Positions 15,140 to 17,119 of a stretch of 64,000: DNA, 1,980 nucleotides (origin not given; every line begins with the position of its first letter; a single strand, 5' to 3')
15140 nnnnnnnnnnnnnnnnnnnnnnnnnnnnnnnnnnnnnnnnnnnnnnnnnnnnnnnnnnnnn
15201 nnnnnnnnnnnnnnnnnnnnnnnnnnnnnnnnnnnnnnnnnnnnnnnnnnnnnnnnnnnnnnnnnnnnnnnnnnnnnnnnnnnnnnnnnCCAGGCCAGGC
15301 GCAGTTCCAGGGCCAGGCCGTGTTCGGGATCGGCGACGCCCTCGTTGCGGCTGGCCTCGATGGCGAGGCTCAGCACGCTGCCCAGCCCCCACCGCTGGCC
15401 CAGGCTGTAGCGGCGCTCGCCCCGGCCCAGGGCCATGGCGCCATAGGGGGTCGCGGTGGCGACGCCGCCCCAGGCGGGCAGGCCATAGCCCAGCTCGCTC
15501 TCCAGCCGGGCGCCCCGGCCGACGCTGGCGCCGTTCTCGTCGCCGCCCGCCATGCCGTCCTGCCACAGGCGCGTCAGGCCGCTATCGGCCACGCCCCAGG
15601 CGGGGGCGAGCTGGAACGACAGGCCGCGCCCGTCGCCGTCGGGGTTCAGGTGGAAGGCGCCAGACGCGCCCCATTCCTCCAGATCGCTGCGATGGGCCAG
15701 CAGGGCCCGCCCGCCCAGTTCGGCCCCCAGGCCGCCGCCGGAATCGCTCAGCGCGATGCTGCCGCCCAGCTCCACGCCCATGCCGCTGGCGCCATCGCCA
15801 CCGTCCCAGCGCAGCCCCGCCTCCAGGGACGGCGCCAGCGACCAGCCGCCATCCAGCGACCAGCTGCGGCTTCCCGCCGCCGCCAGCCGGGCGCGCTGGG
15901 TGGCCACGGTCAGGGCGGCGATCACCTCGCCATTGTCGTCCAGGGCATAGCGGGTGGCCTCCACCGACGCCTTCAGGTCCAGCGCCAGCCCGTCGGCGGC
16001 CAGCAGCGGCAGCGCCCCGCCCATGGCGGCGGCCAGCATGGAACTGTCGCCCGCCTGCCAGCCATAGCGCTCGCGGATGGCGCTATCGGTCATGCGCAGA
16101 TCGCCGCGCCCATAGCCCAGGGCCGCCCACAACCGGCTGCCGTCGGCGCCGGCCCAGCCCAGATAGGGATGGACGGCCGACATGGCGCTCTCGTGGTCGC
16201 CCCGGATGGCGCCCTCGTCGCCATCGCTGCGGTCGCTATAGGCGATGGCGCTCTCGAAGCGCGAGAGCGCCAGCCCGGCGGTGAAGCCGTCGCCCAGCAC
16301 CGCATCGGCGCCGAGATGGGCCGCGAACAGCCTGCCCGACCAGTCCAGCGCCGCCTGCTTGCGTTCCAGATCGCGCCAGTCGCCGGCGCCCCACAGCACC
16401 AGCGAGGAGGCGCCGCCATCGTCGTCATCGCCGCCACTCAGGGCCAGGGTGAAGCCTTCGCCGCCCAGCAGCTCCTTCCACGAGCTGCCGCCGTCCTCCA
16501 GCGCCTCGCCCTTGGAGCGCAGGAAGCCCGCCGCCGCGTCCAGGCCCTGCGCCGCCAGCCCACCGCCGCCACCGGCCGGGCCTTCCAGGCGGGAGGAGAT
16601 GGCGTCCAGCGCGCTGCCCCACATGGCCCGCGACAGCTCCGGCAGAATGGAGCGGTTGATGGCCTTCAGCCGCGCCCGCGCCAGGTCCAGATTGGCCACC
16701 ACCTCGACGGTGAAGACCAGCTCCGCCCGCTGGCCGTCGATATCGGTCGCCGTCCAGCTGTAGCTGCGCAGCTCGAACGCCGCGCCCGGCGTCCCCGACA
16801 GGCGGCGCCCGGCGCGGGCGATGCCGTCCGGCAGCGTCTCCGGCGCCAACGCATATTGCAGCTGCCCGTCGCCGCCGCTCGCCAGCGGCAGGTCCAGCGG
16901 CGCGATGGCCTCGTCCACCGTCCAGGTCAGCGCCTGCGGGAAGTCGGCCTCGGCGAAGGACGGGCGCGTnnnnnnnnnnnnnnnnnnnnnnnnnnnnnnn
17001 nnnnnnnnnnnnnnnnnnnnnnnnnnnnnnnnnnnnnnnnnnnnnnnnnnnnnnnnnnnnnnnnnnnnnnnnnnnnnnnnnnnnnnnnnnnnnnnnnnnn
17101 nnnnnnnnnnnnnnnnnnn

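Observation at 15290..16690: Autotransporter-like C-terminal barrel and ~50-aa signal peptide on a 13-kaa beads-on-a-string passenger: a secretion-mode paradox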

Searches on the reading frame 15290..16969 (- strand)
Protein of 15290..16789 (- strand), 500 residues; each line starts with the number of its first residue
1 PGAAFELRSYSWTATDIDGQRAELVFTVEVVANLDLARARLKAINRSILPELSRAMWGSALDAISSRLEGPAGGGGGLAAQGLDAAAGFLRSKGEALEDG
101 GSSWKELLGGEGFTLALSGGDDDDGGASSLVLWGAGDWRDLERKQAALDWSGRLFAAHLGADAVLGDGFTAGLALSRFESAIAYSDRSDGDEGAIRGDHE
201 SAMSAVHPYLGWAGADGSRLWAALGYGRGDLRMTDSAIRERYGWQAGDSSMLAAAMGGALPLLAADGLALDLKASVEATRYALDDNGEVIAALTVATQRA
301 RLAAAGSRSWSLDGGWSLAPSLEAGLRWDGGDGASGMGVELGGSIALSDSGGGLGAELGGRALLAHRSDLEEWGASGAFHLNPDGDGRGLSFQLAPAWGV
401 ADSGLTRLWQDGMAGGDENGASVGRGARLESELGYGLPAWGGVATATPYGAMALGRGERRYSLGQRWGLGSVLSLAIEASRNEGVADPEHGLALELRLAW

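Call 7: search_protein_families(library=pfam, proteins=[window:15290-16789:-], max_evalue=10)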
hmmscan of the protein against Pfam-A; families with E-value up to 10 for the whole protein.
window:15290-16789:- (500 aa): 0 families

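Call 8: search_solved_structures(query=window:15290-16789:-, max_evalue=10, show_alignments=2)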
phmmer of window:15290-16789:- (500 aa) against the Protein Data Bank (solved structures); distinct sequences matched with E-value up to 10: 0.

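Call 9: search_protein_families(library=ncbifam, proteins=[window:15290-16789:-], max_evalue=10)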
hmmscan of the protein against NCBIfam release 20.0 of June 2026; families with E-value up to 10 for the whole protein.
window:15290-16789:- (500 aa): 0 families

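Call 10: find_homologous_proteins(query=window:15290-16789:-, max_evalue=0.001)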
Query window:15290-16789:- (500 aa): 35 proteins with E <= 0.001 among 8000 candidates.
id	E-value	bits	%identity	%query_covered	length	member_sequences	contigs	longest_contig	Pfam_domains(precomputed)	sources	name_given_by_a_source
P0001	8.0e-177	607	62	99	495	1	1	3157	-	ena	-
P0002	5.1e-141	489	53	100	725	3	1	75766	PF03797.26,PF05345.19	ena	-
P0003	1.7e-140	487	53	100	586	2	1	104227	PF03797.26,PF05345.19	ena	-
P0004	8.5e-137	475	53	100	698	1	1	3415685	PF03797.26,PF05345.19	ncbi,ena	-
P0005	5.5e-135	469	51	100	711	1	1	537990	PF03797.26,PF05345.19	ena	-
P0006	2.0e-132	461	53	94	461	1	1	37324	-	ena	-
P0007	2.6e-129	451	52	92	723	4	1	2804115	PF03160.21,PF03797.26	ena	-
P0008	6.6e-117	410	44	100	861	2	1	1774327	PF17963.8,PF05345.19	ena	-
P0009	3.3e-114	401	54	63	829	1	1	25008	-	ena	-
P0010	2.5e-112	394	49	94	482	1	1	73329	-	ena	-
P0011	1.2e-111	392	51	89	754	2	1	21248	-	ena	-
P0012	4.2e-110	387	50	93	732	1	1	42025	-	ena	-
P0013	1.1e-109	386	50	94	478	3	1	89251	-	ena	-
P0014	4.6e-101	357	47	92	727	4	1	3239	PF03797.26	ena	-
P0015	7.3e-101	357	48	91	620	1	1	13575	-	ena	-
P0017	3.1e-89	318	46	88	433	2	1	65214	PF03797.26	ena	-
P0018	9.9e-79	284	39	93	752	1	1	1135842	PF03797.26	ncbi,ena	-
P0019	1.2e-76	277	38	98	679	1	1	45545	PF03797.26,PF00041.28,PF16656.12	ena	-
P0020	3.4e-72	262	39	91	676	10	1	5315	PF03797.26,PF00041.28,PF16656.12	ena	-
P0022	8.1e-54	201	58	40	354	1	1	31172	PF03797.26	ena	-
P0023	1.5e-53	201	38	92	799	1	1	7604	PF03797.26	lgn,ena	-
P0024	1.4e-50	191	38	92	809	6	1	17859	PF03797.26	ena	-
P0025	5.3e-48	182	36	88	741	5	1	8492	PF03797.26,PF19078.7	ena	-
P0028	2.7e-32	130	34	92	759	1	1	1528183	PF03160.21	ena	-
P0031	1.0e-21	96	34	71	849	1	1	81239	PF03160.21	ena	-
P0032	9.0e-21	92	35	62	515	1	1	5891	PF03160.21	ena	-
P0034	2.3e-16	78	33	71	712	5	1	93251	PF03160.21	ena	-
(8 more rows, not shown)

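Call 13: search_protein_families(library=pfam, alignment_id=A1, max_evalue=0.01)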
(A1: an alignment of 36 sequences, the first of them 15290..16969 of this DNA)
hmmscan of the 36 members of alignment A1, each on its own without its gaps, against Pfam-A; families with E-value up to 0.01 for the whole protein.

A. member 1, window:15290-16969:- (560 aa): 0 families

B. families by the number of members that match (of 36 scanned): 18 families
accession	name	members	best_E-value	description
PF03797.25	Autotransporter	14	1.3e-11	Autotransporter beta-domain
PF03160.20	Calx-beta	6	8.6e-20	Calx-beta domain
PF05345.18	He_PIG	5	7.4e-36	Putative Ig domain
PF00041.27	fn3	3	1.2e-27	Fibronectin type III domain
PF16656.11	Pur_ac_phosph_N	3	6.9e-11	Purple acid Phosphatase, N-terminal domain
PF25059.1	FN3_DSCAM-DSCAML_C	3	2.7e-05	DSCAM/DSCAML C-terminal Fn3-like domain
PF13505.12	OMP_b-brl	2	0.0017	Outer membrane protein beta-barrel domain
PF17963.7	Big_9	1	2.3e-14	Bacterial Ig domain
PF19078.6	Big_12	1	5.7e-12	Bacterial Ig-like domain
PF16569.11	GramPos_pilinBB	1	5.1e-07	Gram-positive pilin backbone subunit 2, Cna-B-like domain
PF19116.6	DUF5801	1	2.5e-05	Domain of unknown function (DUF5801)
PF17680.6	FlgO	1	0.00013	FlgO protein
PF01108.23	Tissue_fac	1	0.00035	Tissue factor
PF03783.19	CsgG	1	0.00056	Curli production assembly/transport component CsgG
PF13753.12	SWM_repeat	1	0.001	Putative flagellar system-associated repeat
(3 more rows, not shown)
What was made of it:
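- Fourteen of the 36 aligned sequences match PF03797 on their own at E<=0.01 (best 45.2 bits, E 1.3e-11; calls 10, 13).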

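Call 22: find_encoding_contigs(protein=P0004, flank=10000, max_places=3)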
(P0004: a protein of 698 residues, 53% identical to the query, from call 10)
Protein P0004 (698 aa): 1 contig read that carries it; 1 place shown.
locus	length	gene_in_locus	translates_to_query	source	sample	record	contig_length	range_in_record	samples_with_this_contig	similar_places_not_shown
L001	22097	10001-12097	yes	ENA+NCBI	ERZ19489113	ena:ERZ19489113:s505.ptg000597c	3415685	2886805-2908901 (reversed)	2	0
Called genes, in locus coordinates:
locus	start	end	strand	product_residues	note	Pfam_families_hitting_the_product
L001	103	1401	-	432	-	PF00817:IMS, PF11799:IMS_C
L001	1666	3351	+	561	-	PF00005:ABC_tran, PF00931:NB-ARC (faint), PF02463:SMC_N (faint), PF13401:AAA_22 (faint), PF13476:AAA_23 (faint), PF13555:AAA_29 (faint), PF12848:ABC_tran_Xtn, PF00005:ABC_tran, +1 more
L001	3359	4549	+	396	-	PF07690:MFS_1, PF00083:Sugar_tr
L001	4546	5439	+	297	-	PF03193:RsgA_GTPase, PF01926:MMR_HSR1 (weak)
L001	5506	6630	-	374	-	PF13416:SBP_bac_8, PF13343:SBP_bac_6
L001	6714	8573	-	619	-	PF02629:CoA_binding, PF13380:CoA_binding_2, PF13607:Succ_CoA_lig, PF13549:ATP-grasp_5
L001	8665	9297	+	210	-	PF02798:GST_N, PF13417:GST_N_3, PF13409:GST_N_2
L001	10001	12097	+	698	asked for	PF05345:He_PIG, PF03797:Autotransporter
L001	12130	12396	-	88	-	-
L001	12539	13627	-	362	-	PF08240:ADH_N, PF16912:Glu_dehyd_C, PF00107:ADH_zinc_N, PF13602:ADH_zinc_N_2 (faint)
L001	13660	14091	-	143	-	PF00376:MerR, PF13411:MerR_1, PF09278:MerR-DNA-bind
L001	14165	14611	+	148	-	PF14342:DUF4396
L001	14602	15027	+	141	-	PF13442:Cytochrome_CBB3 (weak), PF00034:Cytochrom_C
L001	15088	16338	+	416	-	PF00557:Peptidase_M24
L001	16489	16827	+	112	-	PF01740:STAS, PF13466:STAS_2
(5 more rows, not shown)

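Call 23: predict_structure(alignment_id=A1)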
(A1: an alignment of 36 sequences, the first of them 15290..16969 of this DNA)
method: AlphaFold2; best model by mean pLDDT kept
length: 560 residues; sequences in the alignment: 36
mean_pLDDT: 83.5   pTM: 0.75
mean pLDDT of the five models: 83.5, 80.2, 79.9, 79.1, 76.9
residues with pLDDT >= 90: 268; 70-90: 195; 50-70: 60; < 50: 37
segments of 3 or more residues with pLDDT < 50: 133-141, 461-485
pLDDT, mean of each block of 10 residues (from residue 1): 84 91 93 92 93 94 89 96 94 88 95 94 86 45 55 62 65 71 61 84 90 91 91 96 90 85 98 94 98 87 90 97 94 97 94 97 96 92 95 93 90 83 83 74 74 73 43 34 55 87 86 80 87 83 81 66
secondary structure, 60 per line:
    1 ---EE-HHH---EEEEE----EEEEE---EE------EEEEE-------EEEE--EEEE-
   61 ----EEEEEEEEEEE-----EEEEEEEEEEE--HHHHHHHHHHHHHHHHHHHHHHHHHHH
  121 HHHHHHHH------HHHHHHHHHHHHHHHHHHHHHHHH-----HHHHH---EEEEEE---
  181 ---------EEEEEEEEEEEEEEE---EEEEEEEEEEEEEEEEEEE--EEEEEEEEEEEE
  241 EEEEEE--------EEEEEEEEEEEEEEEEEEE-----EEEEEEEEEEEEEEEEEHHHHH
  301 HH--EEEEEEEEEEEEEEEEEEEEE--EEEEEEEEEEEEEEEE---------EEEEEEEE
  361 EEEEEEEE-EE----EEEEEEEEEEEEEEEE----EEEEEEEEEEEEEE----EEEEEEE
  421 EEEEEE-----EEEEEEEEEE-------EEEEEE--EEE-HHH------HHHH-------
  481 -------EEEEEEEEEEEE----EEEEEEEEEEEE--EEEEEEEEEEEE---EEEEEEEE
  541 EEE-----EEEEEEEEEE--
elements in order: E13-17 E22-26 E38-42 E50-53 E56-59 E65-75 E81-91 H94-128 H135-158 H164-168 E172-177 E190-204 E208-226 E229-246 E255-273 E279-295 H296-302 E305-325 E328-343 E353-368 E376-391 E396-409 E414-426 E432-441 E449-454 E457-459 H470-473 E488-499 E504-515 E518-529 E533-543 E549-558
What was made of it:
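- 16697..16969 (-): Last Ig-like beta-sandwich, next to the linker. It is He_PIG-like in homologues and is the candidate first-folding unit. Call 23: AF2 residues 1-91 form seven strands at pLDDT 84-96.
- AF2 model 1 has pLDDT 83.5 and pTM 0.75 (call 23).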

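Call 25: search_solved_structures(query=A1, max_evalue=1, show_alignments=2)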
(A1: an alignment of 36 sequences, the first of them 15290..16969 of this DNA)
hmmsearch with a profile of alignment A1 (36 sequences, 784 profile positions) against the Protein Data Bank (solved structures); distinct sequences matched with E-value up to 1: 4.
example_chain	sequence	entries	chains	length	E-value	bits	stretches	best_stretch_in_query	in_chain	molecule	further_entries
6v3p_C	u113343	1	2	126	0.047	15.4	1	96-191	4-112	IgA FC receptor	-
4m02_A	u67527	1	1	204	0.27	12.9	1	64-187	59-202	Serine-rich adhesin for platelets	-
4m03_A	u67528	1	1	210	0.37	12.4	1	97-192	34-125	Serine-rich adhesin for platelets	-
3us9_A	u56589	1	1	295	0.85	11.2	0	129-194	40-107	Sodium/calcium exchanger 1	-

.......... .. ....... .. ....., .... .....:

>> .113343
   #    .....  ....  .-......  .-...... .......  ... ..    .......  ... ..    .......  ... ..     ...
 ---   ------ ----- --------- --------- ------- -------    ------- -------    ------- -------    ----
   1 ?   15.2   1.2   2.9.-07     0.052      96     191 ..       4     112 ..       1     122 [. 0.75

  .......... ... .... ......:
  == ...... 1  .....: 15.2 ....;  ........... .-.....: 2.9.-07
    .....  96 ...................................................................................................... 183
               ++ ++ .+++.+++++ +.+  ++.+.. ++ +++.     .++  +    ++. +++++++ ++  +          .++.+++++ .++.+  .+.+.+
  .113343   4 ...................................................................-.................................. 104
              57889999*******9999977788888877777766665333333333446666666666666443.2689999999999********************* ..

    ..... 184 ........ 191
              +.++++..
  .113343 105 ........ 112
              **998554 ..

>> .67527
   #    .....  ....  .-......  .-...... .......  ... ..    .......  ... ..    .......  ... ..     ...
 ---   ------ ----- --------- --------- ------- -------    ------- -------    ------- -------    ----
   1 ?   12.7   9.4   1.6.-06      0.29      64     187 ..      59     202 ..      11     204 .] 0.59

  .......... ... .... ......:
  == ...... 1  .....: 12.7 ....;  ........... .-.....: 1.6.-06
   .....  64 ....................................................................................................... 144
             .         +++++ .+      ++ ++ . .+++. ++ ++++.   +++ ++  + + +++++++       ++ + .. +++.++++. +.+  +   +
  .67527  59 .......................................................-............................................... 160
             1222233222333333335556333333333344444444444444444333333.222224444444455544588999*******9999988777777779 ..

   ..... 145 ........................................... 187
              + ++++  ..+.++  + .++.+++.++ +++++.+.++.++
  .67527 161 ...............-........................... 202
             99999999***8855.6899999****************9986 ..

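Call 35: search_protein_families(library=pfam, proteins=[P0002, P0004, P0014, P0017, P0018, P0019, P0023, P0024, P0025, P0020], max_evalue=0.01)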
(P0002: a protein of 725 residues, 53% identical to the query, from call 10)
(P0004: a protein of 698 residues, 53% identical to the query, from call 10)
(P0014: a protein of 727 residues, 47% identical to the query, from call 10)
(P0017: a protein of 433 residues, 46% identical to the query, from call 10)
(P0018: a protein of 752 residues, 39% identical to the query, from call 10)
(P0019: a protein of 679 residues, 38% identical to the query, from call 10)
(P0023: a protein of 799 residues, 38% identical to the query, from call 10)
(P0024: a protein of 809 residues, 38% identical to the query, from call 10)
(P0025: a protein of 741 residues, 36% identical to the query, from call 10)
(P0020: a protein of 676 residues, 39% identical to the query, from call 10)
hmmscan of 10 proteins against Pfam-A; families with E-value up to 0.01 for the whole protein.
P0002 (725 aa): 2 families
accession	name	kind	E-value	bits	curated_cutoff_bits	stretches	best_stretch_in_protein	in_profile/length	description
PF05345.18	He_PIG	-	8.1e-10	39.5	24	1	188-254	32-95/96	Putative Ig domain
PF03797.25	Autotransporter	-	3e-08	34.2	26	1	359-560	5-209/255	Autotransporter beta-domain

P0004 (698 aa): 2 families
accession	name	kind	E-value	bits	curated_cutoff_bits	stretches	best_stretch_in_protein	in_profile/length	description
PF05345.18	He_PIG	-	3e-09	37.6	24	1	179-234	35-95/96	Putative Ig domain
PF03797.25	Autotransporter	-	6.5e-09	36.3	26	1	337-544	5-218/255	Autotransporter beta-domain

P0014 (727 aa): 1 family
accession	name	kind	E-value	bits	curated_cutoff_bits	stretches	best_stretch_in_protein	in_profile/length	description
PF03797.25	Autotransporter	-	1.9e-08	34.8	26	1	358-558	5-208/255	Autotransporter beta-domain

P0017 (433 aa): 1 family
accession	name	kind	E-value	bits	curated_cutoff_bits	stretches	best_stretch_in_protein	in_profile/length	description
PF03797.25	Autotransporter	-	1.2e-05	25.6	26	1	77-278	3-211/255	Autotransporter beta-domain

P0018 (752 aa): 2 families
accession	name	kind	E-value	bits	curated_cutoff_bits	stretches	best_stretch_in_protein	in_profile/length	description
PF03797.25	Autotransporter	-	1.3e-11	45.2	26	1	384-585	1-205/255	Autotransporter beta-domain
PF03160.20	Calx-beta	-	0.00039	20.8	27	0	44-101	7-61/119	Calx-beta domain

P0019 (679 aa): 4 families
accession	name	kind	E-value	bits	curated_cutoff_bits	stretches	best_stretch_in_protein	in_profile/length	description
PF00041.27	fn3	-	3.8e-16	59.5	25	2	118-193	2-75/84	Fibronectin type III domain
PF03797.25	Autotransporter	-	3.2e-09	37.4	26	1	306-507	1-205/255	Autotransporter beta-domain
PF16656.11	Pur_ac_phosph_N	-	9.7e-09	36.1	30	2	34-110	13-91/93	Purple acid Phosphatase, N-terminal domain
PF25059.1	FN3_DSCAM-DSCAML_C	-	0.0052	17.5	39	0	140-192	19-70/89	DSCAM/DSCAML C-terminal Fn3-like domain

P0023 (799 aa): 1 family
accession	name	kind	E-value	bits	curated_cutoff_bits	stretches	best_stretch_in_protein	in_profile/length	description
PF03797.25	Autotransporter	-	8.1e-07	29.5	26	1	444-636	5-205/255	Autotransporter beta-domain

P0024 (809 aa): 1 family
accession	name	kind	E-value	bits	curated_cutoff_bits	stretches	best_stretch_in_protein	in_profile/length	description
PF03797.25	Autotransporter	-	1.5e-06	28.6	26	1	453-647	2-205/255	Autotransporter beta-domain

P0025 (741 aa): 2 families
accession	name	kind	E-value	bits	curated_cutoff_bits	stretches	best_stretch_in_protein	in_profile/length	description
PF19078.6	Big_12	-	5.7e-12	46.2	27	1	124-212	8-99/102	Bacterial Ig-like domain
PF03797.25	Autotransporter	-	6.9e-09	36.3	26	1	367-473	1-104/255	Autotransporter beta-domain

P0020 (676 aa): 4 families
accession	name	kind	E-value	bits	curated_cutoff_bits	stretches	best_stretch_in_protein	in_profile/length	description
PF00041.27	fn3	-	3.3e-16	59.7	25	2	117-192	2-75/84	Fibronectin type III domain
PF16656.11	Pur_ac_phosph_N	-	6.9e-11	43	30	1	34-106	14-88/93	Purple acid Phosphatase, N-terminal domain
PF03797.25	Autotransporter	-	2.9e-09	37.5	26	1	303-504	1-205/255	Autotransporter beta-domain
PF25059.1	FN3_DSCAM-DSCAML_C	-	0.0018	19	39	0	64-101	32-68/89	DSCAM/DSCAML C-terminal Fn3-like domain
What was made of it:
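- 16697..16969 (-): Calls 10 and 35: the equivalent region in P0002 and P0004 matches He_PIG.
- On Type Va (classical) autotransporter: Fourteen of 36 match at E<=0.01, and nine of the ten re-scanned pass the gathering score (calls 10, 13, 35).
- Closest known: Classical. Same: Homologues match PF03797 on their own, most of those re-scanned above the gathering score (calls 13, 35).
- Nine of the ten homologues re-scanned individually reach the 26-bit gathering score (call 35).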

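Call 39: fold_search(model_id=the predicted structure, library=pdb)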
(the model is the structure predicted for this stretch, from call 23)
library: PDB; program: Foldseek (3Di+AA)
matches with E <= 10: 1061; with E <= 0.001: 87
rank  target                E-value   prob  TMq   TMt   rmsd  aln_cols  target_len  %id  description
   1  5iv9_A                5.4e-06  1.00  0.26  0.21  18.8       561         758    8  The LPS Transporter LptDE from Klebsiella pneumoniae, full-length (released 2016-05-18)
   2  4rhb_A                7.6e-06  1.00  0.26  0.26  19.0       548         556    8  Crystal structure of the lipopolysaccharide assembly complex LptD-LptE from the Escherichia coli outer membrane (released 2015-08-26)
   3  4rhb_C                9.8e-06  1.00  0.27  0.27  18.6       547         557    7  Crystal structure of the lipopolysaccharide assembly complex LptD-LptE from the Escherichia coli outer membrane (released 2015-08-26)
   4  8bnz_P                1.5e-05  1.00  0.26  0.45  16.2       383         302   10  BAM-EspP complex structure with BamA-G431C/EspP-N1293C mutations in nanodisc (released 2023-04-26)
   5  9ia5_A                1.7e-05  1.00  0.26  0.21  18.9       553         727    8  LpDEM from Escherichia coli (released 2025-12-10)
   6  5ixm_E                2.2e-05  1.00  0.29  0.30  18.6       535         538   10  The LPS Transporter LptDE from Yersinia pestis, core complex (released 2016-05-18)
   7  4n4r_A                2.9e-05  1.00  0.27  0.28  18.8       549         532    8  Structure basis of lipopolysaccharide biogenesis (released 2014-06-25)
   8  7omm_A                2.9e-05  1.00  0.23  0.20  20.0       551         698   10  Cryo-EM structure of N. gonorhoeae LptDE in complex with ProMacrobodies (MBPs have not been built de novo) (released 2022-05-04)
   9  5ixm_G                3.1e-05  1.00  0.26  0.27  18.2       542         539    8  The LPS Transporter LptDE from Yersinia pestis, core complex (released 2016-05-18)
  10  3qq2_A                3.4e-05  1.00  0.31  0.62   6.2       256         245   16  Crystal Structure of the Beta Domain of the Bordetella Autotransporter Brka (released 2011-04-13)
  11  9q8n_A                3.4e-05  1.00  0.26  0.26  18.5       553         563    8  Cryo-EM structure of Shigella flexneri LptDE bound by a Bicyclic peptide molecule (Compound 16) (released 2025-10-15)
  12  9i95_A                3.8e-05  1.00  0.26  0.25  19.4       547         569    7  Cryo-EM structure of Shigella flexneri LptDE bound by a Bicyclic peptide molecule (Compound 4) (released 2025-10-15)
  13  9hg5_A                4.8e-05  1.00  0.21  0.16  19.8       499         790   11  BAM-SurA complex in the swing-in state with full length BamC resolved (released 2025-04-16)
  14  3qq2_B                5.1e-05  1.00  0.31  0.60   6.2       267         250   15  Crystal Structure of the Beta Domain of the Bordetella Autotransporter Brka (released 2011-04-13)
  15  9oaa_T                5.6e-05  1.00  0.30  0.21  16.1       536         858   10  The structure of TdfH from Neisseria gonorrhoeae (released 2026-01-21)
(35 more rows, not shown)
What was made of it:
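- Foldseek ranks large barrels such as LptD and TonB-dependent receptors alongside autotransporters (call 39).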
